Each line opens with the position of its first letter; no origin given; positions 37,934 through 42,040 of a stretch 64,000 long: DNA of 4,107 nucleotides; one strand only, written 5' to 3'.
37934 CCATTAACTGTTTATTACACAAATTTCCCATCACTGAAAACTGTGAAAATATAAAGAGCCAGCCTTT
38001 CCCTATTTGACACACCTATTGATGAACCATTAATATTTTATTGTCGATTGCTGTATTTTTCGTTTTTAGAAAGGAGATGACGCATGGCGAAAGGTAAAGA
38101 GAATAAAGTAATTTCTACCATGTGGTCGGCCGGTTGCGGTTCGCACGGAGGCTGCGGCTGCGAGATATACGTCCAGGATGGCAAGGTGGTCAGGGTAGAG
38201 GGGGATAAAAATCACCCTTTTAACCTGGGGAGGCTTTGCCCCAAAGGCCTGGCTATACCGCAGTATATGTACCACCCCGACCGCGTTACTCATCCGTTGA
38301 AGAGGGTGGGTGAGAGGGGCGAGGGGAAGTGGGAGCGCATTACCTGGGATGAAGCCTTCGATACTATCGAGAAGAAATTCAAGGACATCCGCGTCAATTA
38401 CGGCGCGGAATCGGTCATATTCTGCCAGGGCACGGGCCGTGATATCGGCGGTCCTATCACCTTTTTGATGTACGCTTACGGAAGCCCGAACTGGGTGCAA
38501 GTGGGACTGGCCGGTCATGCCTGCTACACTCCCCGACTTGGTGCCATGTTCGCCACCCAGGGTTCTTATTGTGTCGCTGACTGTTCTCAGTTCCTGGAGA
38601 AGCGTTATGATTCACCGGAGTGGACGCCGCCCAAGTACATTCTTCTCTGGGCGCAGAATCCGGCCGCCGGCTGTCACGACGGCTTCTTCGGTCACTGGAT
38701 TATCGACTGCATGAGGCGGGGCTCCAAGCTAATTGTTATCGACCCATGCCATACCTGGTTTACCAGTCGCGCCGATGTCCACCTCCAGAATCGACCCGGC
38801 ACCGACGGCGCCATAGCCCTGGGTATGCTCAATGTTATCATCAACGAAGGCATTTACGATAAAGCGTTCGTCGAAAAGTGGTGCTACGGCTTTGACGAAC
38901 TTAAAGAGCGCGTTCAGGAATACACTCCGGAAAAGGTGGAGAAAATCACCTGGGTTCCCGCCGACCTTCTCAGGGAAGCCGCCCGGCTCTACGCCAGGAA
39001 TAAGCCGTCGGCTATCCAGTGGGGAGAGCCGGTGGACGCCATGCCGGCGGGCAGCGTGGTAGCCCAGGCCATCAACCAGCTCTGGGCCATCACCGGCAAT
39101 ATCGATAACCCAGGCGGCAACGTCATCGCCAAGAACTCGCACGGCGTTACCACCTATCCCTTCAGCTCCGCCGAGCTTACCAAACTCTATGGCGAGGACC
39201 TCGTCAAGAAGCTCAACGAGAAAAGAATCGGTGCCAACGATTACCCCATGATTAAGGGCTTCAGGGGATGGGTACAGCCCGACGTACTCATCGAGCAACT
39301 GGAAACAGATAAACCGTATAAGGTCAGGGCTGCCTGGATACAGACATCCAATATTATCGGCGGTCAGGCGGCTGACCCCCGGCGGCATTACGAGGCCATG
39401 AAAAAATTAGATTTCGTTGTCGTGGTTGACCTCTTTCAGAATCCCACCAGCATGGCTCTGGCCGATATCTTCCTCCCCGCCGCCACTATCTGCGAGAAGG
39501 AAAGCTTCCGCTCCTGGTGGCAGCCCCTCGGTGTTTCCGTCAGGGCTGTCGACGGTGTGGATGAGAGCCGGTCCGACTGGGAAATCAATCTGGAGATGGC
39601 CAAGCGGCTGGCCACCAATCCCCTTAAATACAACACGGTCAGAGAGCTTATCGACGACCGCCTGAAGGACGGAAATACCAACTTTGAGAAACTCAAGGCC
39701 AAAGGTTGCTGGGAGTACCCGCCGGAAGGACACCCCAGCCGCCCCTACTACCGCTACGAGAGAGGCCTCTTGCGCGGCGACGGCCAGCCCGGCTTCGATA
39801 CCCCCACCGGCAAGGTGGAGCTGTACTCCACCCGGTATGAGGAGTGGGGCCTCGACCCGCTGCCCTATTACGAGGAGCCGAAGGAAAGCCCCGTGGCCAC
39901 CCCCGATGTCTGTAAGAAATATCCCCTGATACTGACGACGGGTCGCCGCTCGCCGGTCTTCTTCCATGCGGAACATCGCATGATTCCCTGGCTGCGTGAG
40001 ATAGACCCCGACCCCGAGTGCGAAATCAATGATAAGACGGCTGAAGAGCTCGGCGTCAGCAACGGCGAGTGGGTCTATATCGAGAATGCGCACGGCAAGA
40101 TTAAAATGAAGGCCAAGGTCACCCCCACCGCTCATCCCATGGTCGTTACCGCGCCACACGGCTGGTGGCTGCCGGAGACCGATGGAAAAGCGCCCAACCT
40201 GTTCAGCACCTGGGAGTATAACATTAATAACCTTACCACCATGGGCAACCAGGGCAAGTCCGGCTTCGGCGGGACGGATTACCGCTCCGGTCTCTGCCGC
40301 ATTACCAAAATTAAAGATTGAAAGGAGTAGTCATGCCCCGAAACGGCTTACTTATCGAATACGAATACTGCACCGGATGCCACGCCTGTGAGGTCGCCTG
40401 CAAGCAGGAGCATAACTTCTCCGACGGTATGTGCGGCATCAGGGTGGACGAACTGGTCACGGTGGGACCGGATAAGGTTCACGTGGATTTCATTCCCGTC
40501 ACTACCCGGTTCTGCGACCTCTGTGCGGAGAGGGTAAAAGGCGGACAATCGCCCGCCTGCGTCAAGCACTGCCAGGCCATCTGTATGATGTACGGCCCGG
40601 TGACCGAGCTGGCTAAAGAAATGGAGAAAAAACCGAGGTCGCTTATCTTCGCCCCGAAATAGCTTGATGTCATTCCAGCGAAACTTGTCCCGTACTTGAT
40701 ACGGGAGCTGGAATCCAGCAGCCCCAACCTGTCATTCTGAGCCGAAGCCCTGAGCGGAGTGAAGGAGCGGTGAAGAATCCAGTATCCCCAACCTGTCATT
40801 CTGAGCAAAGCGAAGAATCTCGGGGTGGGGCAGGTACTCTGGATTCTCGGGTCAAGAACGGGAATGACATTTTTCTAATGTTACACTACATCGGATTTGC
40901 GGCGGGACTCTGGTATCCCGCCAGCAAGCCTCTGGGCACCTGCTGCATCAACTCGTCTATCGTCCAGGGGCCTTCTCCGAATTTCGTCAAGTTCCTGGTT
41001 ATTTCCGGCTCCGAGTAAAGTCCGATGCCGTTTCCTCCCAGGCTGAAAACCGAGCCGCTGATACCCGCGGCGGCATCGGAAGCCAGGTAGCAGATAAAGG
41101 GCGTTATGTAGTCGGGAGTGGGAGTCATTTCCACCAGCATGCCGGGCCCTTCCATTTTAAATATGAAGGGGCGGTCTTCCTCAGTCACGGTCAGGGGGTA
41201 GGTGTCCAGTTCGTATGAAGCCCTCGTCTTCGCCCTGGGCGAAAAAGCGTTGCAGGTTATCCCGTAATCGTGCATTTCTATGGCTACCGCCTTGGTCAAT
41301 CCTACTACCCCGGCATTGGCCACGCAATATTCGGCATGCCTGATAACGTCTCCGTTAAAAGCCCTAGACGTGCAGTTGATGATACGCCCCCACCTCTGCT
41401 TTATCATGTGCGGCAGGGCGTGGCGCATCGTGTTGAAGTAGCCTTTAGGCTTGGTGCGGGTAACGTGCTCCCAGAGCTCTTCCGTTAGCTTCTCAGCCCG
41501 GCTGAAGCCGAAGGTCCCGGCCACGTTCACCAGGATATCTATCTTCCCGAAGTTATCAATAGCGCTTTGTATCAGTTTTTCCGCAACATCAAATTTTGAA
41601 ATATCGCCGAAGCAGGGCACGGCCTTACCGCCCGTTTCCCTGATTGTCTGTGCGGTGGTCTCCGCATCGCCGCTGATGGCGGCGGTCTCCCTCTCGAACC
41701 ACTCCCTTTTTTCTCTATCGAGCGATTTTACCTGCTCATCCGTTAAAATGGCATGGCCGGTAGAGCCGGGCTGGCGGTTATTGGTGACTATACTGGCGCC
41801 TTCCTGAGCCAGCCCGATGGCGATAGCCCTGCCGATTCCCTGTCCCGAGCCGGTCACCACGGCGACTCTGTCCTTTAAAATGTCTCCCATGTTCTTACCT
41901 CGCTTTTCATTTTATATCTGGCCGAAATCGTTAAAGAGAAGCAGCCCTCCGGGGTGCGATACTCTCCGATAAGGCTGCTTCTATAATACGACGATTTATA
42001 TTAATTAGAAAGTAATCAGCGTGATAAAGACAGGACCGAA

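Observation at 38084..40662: Cytoplasmic (no Tat signal) Mo/W bis-PGD enzyme divergently linked to the acyl-CoA cluster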

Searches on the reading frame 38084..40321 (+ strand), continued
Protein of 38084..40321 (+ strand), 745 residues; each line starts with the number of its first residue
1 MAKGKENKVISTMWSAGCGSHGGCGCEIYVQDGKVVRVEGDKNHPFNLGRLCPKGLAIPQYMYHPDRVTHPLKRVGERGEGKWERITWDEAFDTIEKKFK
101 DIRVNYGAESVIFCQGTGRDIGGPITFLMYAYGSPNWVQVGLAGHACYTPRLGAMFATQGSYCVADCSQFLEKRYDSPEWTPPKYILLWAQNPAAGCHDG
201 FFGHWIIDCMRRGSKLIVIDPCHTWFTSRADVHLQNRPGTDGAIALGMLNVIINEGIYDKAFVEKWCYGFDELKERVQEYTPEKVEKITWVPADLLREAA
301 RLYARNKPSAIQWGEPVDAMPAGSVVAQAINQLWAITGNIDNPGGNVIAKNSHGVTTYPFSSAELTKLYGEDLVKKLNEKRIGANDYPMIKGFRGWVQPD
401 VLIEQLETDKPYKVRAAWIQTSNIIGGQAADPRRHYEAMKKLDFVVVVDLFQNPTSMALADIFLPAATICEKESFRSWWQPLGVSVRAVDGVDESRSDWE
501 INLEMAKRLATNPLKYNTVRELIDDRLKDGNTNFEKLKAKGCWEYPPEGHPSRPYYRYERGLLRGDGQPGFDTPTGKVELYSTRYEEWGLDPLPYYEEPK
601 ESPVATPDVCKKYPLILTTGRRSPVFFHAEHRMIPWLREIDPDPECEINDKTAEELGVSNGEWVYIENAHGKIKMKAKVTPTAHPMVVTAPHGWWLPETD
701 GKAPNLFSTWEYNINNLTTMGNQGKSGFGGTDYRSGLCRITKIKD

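Call 60: search_protein_families(library=pfam, proteins=[L018:476-3139:+, L018:3428-5362:-, L018:5488-6615:-, L018:7600-8448:-, L018:8647-9045:-, L042:31-1794:+, L042:1797-3812:+, L042:4029-6740:-, L042:9435-9950:+, L042:12662-14578:+], max_evalue=0.00001)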
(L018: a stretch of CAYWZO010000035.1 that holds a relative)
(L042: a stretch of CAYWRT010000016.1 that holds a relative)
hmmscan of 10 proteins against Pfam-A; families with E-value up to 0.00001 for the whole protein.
L018:476-3139:+ (887 aa): 3 families
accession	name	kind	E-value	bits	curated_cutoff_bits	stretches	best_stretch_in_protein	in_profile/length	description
PF00384.28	Molybdopterin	-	7.3e-27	94.7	24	1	98-604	1-353/353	Molybdopterin oxidoreductase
PF01568.27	Molydop_binding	-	1.8e-18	67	26.8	1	759-838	29-99/110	Molydopterin dinucleotide binding domain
PF21423.2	AhtL-like_1st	-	1e-11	44.6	27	1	38-90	5-53/55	Pyrogallol hydroxytransferase large subunit-like, domain 1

L018:3428-5362:- (644 aa): 2 families
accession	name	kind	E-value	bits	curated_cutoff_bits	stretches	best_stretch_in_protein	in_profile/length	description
PF06808.19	DctM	-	2.2e-83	280.8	23.8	1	222-634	1-412/413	Tripartite ATP-independent periplasmic transporter, DctM component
PF04290.18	DctQ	-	2.4e-24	86.1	28.3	1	43-174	1-130/132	Tripartite ATP-independent periplasmic transporters, DctQ component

L018:5488-6615:- (375 aa): 1 family
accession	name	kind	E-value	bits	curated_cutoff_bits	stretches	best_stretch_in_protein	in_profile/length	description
PF03480.18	DctP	-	2.9e-29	102.7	23.4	1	68-344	11-285/286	Bacterial extracellular solute-binding protein, family 7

L018:7600-8448:- (282 aa): 3 families
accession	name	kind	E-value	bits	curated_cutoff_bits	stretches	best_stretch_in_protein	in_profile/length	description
PF00106.31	adh_short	-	3.3e-39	134.8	26.6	1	8-192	1-180/195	short chain dehydrogenase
PF13561.12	adh_short_C2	-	2.4e-34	119.4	27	1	18-243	6-234/236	Enoyl-(Acyl carrier protein) reductase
PF08659.16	KR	-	1.2e-07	32.3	22.6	1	12-163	4-151/180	KR domain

L018:8647-9045:- (132 aa): 1 family
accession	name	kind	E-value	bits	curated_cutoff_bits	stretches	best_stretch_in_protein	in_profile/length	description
PF13683.12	rve_3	-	5.2e-26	90.6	26.5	1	60-125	2-67/67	Integrase core domain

L042:31-1794:+ (587 aa): 3 families
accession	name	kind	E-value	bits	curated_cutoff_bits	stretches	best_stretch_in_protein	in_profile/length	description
PF01968.24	Hydantoinase_A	-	1.7e-64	218.3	22.9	1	108-392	1-289/291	Hydantoinase/oxoprolinase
PF05378.19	Hydant_A_N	-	8.9e-15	55.3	25.2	1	18-87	106-175/176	Hydantoinase/oxoprolinase N-terminal region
PF19278.4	Hydant_A_C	-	3e-06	27.2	21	1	407-583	9-190/193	Hydantoinase/oxoprolinase C-terminal domain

L042:1797-3812:+ (671 aa): 1 family
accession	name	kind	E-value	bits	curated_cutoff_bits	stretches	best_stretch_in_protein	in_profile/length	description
PF02538.19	Hydantoinase_B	-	1.7e-112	377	26.8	1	23-593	1-519/519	Hydantoinase B/oxoprolinase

L042:4029-6740:- (903 aa): 3 families
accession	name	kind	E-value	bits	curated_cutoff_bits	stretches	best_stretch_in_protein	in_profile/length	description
PF00384.28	Molybdopterin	-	7.5e-30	104.6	24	1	117-616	1-353/353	Molybdopterin oxidoreductase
PF01568.27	Molydop_binding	-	6.2e-15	55.6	26.8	1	765-843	25-93/110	Molydopterin dinucleotide binding domain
PF21423.2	AhtL-like_1st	-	2e-07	30.9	27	0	57-109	5-53/55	Pyrogallol hydroxytransferase large subunit-like, domain 1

L042:9435-9950:+ (171 aa): 9 families
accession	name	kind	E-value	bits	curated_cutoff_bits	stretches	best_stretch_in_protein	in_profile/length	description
PF13247.11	Fer4_11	-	3.8e-24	85.2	26.2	1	52-143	3-99/100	4Fe-4S dicluster domain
PF12838.12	Fer4_7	-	3.7e-13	50.2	27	1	58-106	1-52/52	4Fe-4S dicluster domain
PF12837.12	Fer4_6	-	7.2e-13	48.2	25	1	84-107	1-24/24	4Fe-4S binding domain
PF13187.11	Fer4_9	-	1.4e-10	41.4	27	1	59-105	2-50/52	4Fe-4S dicluster domain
PF12797.12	Fer4_2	-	3.5e-10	39.6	24.5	0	84-104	2-22/22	4Fe-4S binding domain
PF00037.32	Fer4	-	2.9e-09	36.8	21.1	0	85-106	1-22/24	4Fe-4S binding domain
PF13237.11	Fer4_10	-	4.8e-08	33.2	25.5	0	58-103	8-53/53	4Fe-4S dicluster domain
PF14697.11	Fer4_21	-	2.5e-06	27.9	35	0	58-103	7-52/59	4Fe-4S dicluster domain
PF25160.1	LdpA_Fe-S-bd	-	2.6e-06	27.6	27.6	1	61-105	4-41/49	LdpA Fe-S cluster-binding domain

L042:12662-14578:+ (638 aa): 2 families
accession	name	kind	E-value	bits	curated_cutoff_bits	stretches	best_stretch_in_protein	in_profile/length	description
PF02730.20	AFOR_N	-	2.2e-65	220.6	29.8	1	6-205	1-199/199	Aldehyde ferredoxin oxidoreductase, N-terminal domain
PF01314.23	AFOR_C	-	4.5e-49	168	27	1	249-628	64-385/385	Aldehyde ferredoxin oxidoreductase, domains 2 & 3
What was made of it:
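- Close Dehalococcoidales paralogues lie next to AthL-like genes (call 60).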

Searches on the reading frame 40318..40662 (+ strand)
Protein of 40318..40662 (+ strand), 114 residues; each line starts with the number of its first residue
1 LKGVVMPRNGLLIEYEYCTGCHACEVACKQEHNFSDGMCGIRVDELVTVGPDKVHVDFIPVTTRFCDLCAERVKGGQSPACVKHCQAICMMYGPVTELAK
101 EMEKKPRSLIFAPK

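Call 4: search_protein_families(library=pfam, proteins=[window:40318-40662:+])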
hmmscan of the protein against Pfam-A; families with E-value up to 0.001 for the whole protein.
window:40318-40662:+ (114 aa): 1 family
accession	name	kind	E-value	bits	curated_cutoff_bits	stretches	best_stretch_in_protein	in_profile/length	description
PF12797.12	Fer4_2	-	0.00014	22.1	24.5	1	12-29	4-21/22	4Fe-4S binding domain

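Call 5: search_protein_families(library=ncbifam, proteins=[window:40318-40662:+])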
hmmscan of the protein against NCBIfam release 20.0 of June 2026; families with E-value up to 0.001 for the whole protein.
window:40318-40662:+ (114 aa): 12 families
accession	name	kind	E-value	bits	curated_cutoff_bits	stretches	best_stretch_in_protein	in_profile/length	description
TIGR02951.1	DMSO_dmsB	equivalog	2e-11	44.2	214.1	2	65-100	123-158/161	DMSO/selenate family reductase complex B subunit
TIGR01582.1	FDH-beta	equivalog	4.2e-10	39.2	334.7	1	66-105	153-192/283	formate dehydrogenase subunit beta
NF045797.1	DsrO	equivalog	8.3e-08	31.9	200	1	66-101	174-208/235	sulfate reduction electron transfer complex DsrMKJOP subunit DsrO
NF041715.1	arsenate_red_ArrB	equivalog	1.8e-07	31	450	1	9-67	3-61/233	arsenate respiratory reductase iron-sulfur subunit ArrB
NF045715.1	sulf_resp_HmcB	equivalog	3.2e-07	29.7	420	1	64-104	167-207/307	sulfate respiration complex iron-sulfur protein HmcB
NF008134.0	PRK10882.1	equivalog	6.1e-07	28.8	263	1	66-105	175-218/329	hydrogenase 2 operon protein HybA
NF011569.0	PRK14993.1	equivalog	1.3e-05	24.7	416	0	5-66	40-103/244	tetrathionate reductase subunit TtrB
NF041782.1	mnquin_red_QrcC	equivalog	1.6e-05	24.7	400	1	10-35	2-27/239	menaquinone reductase iron-sulfur cluster-binding subunit QrcC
NF038355.1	FDH3_beta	equivalog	8.7e-05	22.6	240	0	12-49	6-40/180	formate dehydrogenase FDH3 subunit beta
NF009408.0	PRK12769.1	equivalog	0.00013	20.3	1003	0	54-98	109-150/659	formate-dependent uric acid utilization protein AegA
TIGR03149.1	cyt_nit_nrfC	equivalog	0.00017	21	377.6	0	60-105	146-194/225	cytochrome c nitrite reductase Fe-S protein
TIGR03478.1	DMSO_red_II_bet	subfamily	0.00038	19.5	480.7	0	12-38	7-33/321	DMSO reductase family type II enzyme, iron-sulfur subunit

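Call 58: search_solved_structures(query=window:40333-40662:+, max_evalue=0.01, show_alignments=2)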
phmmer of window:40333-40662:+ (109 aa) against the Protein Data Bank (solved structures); distinct sequences matched with E-value up to 0.01: 7.
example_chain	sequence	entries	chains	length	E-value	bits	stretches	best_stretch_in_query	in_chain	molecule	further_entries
2vpw_B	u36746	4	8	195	2e-09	40.8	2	1-61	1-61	NRFC PROTEIN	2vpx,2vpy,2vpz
30gj_B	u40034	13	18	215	2.4e-09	40.6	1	55-100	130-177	Formate dehydrogenase, beta subunit, putative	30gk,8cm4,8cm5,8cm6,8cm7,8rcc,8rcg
8rc8_B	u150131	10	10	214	2.6e-09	40.5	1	52-100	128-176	Formate dehydrogenase, beta subunit, putative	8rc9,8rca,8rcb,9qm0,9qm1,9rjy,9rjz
6sdr_B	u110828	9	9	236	3.1e-09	40.2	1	55-100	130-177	Formate dehydrogenase, beta subunit, putative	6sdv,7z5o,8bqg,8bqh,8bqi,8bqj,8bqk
1h0h_B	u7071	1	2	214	1.2e-07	35.1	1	60-94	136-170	FORMATE DEHYDROGENASE SUBUNIT BETA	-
6cz7_B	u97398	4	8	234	5.2e-07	33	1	3-63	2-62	4Fe-4S ferredoxin, iron-sulfur binding domain protein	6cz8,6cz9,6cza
1kqf_B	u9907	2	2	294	7.5e-05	26.1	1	60-99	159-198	FORMATE DEHYDROGENASE, NITRATE-INDUCIBLE, IRON-SULFUR SUBUNIT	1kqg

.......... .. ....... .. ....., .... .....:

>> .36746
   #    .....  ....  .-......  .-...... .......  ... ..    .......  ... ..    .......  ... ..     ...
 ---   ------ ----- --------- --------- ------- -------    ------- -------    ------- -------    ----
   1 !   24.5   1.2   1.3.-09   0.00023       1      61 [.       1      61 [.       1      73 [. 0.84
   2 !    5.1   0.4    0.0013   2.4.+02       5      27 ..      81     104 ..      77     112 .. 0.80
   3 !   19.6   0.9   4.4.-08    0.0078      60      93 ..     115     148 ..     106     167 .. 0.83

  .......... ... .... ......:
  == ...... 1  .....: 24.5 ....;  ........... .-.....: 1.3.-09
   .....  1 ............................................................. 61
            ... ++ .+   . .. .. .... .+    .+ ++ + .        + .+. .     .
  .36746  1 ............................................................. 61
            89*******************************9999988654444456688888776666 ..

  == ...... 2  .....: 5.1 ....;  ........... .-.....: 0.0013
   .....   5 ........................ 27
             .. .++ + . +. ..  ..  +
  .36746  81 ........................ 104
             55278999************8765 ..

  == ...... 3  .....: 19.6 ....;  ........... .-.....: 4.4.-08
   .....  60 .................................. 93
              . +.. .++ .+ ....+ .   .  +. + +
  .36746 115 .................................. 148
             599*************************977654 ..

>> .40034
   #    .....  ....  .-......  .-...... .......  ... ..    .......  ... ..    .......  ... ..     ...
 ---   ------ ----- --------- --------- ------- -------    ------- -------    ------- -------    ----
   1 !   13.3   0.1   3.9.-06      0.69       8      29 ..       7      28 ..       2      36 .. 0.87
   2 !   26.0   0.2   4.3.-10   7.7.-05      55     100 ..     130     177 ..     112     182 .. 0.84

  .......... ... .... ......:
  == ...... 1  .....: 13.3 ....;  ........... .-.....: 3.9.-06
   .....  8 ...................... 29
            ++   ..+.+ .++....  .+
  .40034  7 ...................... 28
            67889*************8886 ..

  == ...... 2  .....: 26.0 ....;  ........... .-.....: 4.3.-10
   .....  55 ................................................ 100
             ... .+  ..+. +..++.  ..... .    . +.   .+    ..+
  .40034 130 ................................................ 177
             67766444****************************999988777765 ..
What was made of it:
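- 40333..40662 (+): Small electron-transfer subunit, 109 aa, with two [4Fe-4S] motifs: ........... and CxxC-x11-CxxxC. The mechanical ORF starts at TTG 40318, overlapping the stop codon of the large subunit. ATG 40333 behind AAAGGAG (40321-40327) is the likelier start. It aligns to PsrB residues 1-61 and 115-148, so it keeps Cys groups I and IV of a four-cluster protein and lacks the middle (call 58).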

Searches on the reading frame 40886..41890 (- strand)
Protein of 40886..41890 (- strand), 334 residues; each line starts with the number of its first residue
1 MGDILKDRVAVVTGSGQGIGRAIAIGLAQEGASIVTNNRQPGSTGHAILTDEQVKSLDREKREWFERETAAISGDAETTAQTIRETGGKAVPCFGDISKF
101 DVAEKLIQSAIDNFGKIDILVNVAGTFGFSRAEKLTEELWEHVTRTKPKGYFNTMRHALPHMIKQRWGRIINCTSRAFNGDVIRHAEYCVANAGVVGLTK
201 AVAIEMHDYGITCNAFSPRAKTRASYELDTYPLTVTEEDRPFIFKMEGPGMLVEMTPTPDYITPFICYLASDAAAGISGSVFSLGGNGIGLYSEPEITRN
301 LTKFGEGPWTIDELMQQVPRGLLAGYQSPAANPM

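Call 4: search_protein_families(library=pfam, proteins=[window:40886-41890:-])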
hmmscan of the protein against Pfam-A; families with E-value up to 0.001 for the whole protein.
window:40886-41890:- (334 aa): 3 families
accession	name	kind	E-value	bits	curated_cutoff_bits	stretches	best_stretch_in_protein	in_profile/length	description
PF00106.31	adh_short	-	1.8e-39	135.7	26.6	2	74-218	35-179/195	short chain dehydrogenase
PF13561.12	adh_short_C2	-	4.7e-32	111.9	27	1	73-282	29-229/236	Enoyl-(Acyl carrier protein) reductase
PF08659.16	KR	-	3.6e-09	37.2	22.6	1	11-195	4-156/180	KR domain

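Call 5: search_protein_families(library=ncbifam, proteins=[window:40886-41890:-])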
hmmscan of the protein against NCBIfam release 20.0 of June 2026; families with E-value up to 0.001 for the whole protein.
window:40886-41890:- (334 aa): 194 families (the best 25 are shown)
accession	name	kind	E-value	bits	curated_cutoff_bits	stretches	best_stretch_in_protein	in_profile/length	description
NF005861.0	PRK07791.1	subfamily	2.8e-45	155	373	2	73-320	49-286/300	SDR family oxidoreductase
NF005862.0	PRK07792.1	equivalog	2.6e-44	151.6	414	1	5-317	11-283/307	3-oxoacyl-ACP reductase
NF004198.0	PRK05653.1-3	equivalog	2e-42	145.3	296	2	75-286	43-244/248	3-oxoacyl-ACP reductase FabG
TIGR03971.1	SDR_subfam_1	subfamily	2.1e-42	145.3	300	2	71-283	47-263/271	mycofactocin-coupled SDR family oxidoreductase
NF009466.0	PRK12826.1-2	subfamily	2.5e-38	132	222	1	7-286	3-242/248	3-oxoacyl-ACP reductase FabG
NF009093.0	PRK12429.1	subfamily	6e-38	130.6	258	2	75-218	41-184/259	3-hydroxybutyrate dehydrogenase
TIGR01963.1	PHB_DH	subfamily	1.3e-37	129.4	307.05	2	75-286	37-250/255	3-hydroxybutyrate dehydrogenase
NF004791.0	PRK06138.1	equivalog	1.5e-37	129.3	312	2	76-286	42-247/252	SDR family oxidoreductase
TIGR01830.1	3oxo_ACP_reduc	equivalog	1.2e-36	126.6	297.75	2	75-286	35-236/239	3-oxoacyl-[acyl-carrier-protein] reductase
NF005309.0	PRK06841.1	subfamily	4e-36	124.8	286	2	77-281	50-245/255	GolD/DthD family dehydrogenase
NF004818.0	PRK06172.1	equivalog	2e-35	122.4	336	2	75-286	43-248/253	SDR family oxidoreductase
NF052558.1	MBtsdlDhBudC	equivalog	8.9e-35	120.4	270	2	77-286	41-239/250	meso-2,3-butanediol dehydrogenase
NF040490.1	SDR_subfam_3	subfamily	1.7e-34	119.5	385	1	77-281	54-256/268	mycofactocin-coupled SDR family oxidoreductase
NF005559.1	PRK07231.1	subfamily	6.8e-34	117.5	215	2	75-286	40-245/249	glucose 1-dehydrogenase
NF047923.1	pyridox_DH_SDR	equivalog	8.8e-34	117.1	325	2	76-283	37-235/243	pyridoxal 4-dehydrogenase, SDR-type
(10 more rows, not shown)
